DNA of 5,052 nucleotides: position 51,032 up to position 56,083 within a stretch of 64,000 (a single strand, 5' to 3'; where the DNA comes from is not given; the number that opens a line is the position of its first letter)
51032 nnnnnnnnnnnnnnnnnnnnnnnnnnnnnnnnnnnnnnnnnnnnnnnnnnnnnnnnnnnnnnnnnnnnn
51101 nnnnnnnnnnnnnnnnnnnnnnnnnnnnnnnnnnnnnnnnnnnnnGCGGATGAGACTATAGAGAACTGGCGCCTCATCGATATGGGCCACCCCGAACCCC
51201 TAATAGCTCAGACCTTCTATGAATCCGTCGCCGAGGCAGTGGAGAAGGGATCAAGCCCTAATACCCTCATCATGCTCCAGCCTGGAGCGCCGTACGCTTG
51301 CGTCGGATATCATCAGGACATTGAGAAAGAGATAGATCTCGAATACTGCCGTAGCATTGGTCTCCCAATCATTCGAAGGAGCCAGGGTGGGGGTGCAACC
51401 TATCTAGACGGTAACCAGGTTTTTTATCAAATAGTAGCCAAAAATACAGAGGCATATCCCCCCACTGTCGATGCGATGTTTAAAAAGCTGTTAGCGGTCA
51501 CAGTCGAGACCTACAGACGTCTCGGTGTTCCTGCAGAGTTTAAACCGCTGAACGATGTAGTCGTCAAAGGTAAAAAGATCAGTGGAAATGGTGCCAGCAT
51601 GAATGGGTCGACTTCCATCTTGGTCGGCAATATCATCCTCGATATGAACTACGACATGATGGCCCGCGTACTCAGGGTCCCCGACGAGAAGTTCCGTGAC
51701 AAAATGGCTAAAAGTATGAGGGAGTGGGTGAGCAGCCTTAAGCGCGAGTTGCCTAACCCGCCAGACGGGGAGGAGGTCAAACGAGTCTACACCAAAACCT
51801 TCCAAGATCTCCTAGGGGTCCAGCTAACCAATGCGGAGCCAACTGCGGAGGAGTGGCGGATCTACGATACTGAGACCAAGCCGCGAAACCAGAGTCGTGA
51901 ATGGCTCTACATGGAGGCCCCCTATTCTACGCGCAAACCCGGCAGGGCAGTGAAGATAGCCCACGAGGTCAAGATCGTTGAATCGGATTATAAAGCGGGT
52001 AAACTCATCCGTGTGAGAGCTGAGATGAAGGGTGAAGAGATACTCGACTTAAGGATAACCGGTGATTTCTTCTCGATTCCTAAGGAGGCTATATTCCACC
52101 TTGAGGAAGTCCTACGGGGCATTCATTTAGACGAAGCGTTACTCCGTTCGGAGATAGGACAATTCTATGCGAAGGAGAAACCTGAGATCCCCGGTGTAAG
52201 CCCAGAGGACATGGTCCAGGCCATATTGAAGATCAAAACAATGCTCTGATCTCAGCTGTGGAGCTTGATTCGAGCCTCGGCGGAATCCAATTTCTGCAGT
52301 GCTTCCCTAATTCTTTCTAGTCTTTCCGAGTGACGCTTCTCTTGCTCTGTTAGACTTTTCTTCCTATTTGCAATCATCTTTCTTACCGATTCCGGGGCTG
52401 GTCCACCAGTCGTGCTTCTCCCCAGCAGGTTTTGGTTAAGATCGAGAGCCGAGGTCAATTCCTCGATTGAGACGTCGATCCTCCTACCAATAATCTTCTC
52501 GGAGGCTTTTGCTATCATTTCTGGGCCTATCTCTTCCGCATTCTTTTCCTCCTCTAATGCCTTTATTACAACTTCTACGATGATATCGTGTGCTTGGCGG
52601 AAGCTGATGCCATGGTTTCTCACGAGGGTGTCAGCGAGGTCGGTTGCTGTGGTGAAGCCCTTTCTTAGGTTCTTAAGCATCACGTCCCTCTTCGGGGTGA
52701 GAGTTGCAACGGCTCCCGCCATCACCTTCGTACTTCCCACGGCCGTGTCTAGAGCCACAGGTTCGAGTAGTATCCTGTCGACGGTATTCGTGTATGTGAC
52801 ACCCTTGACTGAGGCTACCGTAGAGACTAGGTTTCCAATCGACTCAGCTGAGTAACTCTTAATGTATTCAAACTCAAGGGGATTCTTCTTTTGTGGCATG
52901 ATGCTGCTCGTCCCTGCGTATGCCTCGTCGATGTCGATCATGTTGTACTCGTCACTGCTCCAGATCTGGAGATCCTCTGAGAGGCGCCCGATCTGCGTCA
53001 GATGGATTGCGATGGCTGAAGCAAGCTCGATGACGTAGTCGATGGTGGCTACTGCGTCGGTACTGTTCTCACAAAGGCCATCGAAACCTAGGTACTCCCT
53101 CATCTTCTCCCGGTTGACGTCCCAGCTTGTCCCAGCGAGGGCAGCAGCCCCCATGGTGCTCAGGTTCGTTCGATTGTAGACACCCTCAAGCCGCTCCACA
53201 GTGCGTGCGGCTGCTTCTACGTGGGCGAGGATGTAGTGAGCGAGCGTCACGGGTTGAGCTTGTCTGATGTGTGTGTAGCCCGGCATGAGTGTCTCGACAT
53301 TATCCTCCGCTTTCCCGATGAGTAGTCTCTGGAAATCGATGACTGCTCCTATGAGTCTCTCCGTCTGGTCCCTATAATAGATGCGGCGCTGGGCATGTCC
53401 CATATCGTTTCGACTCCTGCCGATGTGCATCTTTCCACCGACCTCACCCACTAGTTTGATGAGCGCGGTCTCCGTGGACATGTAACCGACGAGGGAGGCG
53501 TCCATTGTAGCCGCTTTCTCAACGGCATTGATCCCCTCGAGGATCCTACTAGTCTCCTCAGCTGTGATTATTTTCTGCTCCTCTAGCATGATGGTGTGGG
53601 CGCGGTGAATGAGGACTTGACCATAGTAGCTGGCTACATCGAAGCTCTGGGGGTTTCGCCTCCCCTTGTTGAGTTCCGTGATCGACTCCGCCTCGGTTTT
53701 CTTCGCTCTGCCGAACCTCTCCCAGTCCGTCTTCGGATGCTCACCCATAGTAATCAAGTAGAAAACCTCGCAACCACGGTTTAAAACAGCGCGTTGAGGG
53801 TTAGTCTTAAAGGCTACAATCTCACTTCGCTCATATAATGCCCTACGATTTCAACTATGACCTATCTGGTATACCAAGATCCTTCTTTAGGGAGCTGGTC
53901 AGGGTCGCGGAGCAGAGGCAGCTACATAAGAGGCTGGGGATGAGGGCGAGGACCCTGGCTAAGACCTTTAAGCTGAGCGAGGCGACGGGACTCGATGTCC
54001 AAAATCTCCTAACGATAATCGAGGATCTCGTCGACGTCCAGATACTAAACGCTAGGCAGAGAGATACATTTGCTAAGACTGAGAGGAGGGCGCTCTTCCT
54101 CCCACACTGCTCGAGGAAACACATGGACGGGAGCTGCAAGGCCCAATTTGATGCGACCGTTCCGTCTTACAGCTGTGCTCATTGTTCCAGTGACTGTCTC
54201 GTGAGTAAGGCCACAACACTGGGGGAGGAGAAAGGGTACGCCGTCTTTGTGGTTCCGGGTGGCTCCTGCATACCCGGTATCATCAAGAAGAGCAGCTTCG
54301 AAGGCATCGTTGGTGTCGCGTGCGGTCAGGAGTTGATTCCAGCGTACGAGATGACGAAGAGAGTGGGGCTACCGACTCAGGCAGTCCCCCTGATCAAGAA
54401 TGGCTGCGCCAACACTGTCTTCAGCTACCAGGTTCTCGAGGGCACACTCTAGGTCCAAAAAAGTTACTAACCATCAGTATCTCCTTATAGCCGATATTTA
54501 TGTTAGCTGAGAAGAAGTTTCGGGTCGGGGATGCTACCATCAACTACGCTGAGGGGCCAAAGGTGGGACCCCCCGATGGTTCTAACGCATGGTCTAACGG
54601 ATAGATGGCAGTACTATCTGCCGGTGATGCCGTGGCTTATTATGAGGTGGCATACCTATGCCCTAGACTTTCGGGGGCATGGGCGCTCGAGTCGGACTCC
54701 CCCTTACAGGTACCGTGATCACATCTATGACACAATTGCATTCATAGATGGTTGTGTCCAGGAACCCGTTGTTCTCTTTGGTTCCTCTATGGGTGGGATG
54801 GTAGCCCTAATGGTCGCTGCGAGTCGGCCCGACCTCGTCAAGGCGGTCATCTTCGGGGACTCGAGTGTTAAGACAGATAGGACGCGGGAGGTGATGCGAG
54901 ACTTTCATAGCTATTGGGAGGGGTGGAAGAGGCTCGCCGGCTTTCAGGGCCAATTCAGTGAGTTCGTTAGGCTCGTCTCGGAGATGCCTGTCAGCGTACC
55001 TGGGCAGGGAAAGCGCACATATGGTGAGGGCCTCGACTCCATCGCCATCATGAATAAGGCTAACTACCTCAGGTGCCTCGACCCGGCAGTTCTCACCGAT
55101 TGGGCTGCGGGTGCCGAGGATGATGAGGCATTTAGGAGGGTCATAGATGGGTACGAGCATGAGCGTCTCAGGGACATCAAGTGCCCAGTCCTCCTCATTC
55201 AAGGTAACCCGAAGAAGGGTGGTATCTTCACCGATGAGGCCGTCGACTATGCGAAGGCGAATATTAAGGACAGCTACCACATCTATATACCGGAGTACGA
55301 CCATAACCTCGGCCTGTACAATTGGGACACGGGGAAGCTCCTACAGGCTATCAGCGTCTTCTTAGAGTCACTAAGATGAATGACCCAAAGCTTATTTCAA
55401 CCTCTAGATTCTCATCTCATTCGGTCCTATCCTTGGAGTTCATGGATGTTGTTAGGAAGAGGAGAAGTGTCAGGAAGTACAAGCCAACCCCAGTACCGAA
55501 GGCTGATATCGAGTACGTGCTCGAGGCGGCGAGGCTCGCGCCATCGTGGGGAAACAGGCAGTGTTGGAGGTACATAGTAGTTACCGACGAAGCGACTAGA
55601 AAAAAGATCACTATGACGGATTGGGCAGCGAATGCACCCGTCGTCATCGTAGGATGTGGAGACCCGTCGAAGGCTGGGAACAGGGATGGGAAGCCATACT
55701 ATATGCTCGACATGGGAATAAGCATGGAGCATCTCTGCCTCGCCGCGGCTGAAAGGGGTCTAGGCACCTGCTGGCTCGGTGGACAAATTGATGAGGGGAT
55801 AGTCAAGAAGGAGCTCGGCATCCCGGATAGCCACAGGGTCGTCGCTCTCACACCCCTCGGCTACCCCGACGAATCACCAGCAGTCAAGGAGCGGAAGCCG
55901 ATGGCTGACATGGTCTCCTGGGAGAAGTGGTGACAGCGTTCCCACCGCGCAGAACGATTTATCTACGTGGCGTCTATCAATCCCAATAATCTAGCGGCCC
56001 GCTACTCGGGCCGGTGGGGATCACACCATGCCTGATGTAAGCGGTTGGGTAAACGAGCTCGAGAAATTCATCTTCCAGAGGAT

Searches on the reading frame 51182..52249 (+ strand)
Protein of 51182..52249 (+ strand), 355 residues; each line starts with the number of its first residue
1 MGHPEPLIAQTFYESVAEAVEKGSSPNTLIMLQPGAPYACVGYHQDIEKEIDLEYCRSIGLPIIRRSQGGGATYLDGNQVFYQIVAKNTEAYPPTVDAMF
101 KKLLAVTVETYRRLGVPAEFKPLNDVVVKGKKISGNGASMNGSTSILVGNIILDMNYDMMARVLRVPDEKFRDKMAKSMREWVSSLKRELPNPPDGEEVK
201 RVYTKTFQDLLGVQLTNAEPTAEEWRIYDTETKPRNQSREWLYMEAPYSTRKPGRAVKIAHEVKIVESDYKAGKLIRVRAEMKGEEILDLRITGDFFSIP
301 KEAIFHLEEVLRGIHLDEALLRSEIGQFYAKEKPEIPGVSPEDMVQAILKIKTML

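Call 35: search_protein_families(library=pfam, proteins=[window:51182-52249:+], max_evalue=0.00001)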
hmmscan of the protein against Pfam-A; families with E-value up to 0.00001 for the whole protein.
window:51182-52249:+ (355 aa): 1 family
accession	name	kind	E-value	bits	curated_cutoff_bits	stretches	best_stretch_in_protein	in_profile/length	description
PF21948.1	LplA-B_cat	-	2.1e-41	142.5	27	1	9-208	5-200/200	Lipoyl protein ligase A/B catalytic domain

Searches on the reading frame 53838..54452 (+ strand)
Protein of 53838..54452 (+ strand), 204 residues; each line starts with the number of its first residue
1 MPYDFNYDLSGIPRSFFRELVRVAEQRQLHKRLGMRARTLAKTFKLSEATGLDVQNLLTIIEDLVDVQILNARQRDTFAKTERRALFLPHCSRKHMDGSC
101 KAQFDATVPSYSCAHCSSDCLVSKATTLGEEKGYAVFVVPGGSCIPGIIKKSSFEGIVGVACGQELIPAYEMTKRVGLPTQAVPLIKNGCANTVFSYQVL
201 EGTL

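Call 83: search_protein_families(library=pfam, proteins=[window:53838-54452:+], max_evalue=0.00001)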
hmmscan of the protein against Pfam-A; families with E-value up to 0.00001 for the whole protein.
window:53838-54452:+ (204 aa): 1 family
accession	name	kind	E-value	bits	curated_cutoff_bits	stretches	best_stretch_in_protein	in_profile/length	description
PF01976.22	DUF116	-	9.1e-28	97.1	25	1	66-201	21-152/155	Protein of unknown function DUF116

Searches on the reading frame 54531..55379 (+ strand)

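Call 83: search_protein_families(library=pfam, proteins=[window:54531-55379:+], max_evalue=0.00001)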
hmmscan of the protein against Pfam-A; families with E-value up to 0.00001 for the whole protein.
window:54531-55379:+ (282 aa): 3 families
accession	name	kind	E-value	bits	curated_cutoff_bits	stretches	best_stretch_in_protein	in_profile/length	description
PF00561.26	Abhydrolase_1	-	2.6e-18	67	25.8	1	14-129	1-123/245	alpha/beta hydrolase fold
PF12697.13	Abhydrolase_6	-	6.2e-17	63.4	26.3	1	17-258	2-204/217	Alpha/beta hydrolase family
PF12146.15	Hydrolase_4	-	9.8e-14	51.7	27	1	16-114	7-112/239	Serine aminopeptidase, S33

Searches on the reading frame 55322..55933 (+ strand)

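Call 83: search_protein_families(library=pfam, proteins=[window:55322-55933:+], max_evalue=0.00001)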
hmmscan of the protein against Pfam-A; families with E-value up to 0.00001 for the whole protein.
window:55322-55933:+ (203 aa): 2 families
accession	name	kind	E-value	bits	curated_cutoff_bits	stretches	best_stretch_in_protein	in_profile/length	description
PF00881.29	Nitroreductase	-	4.6e-35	121.7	23.5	2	44-96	1-53/167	Nitroreductase family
PF14512.11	TM1586_NiRdase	-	5.7e-18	65.8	27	1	40-200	2-151/215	Putative TM nitroreductase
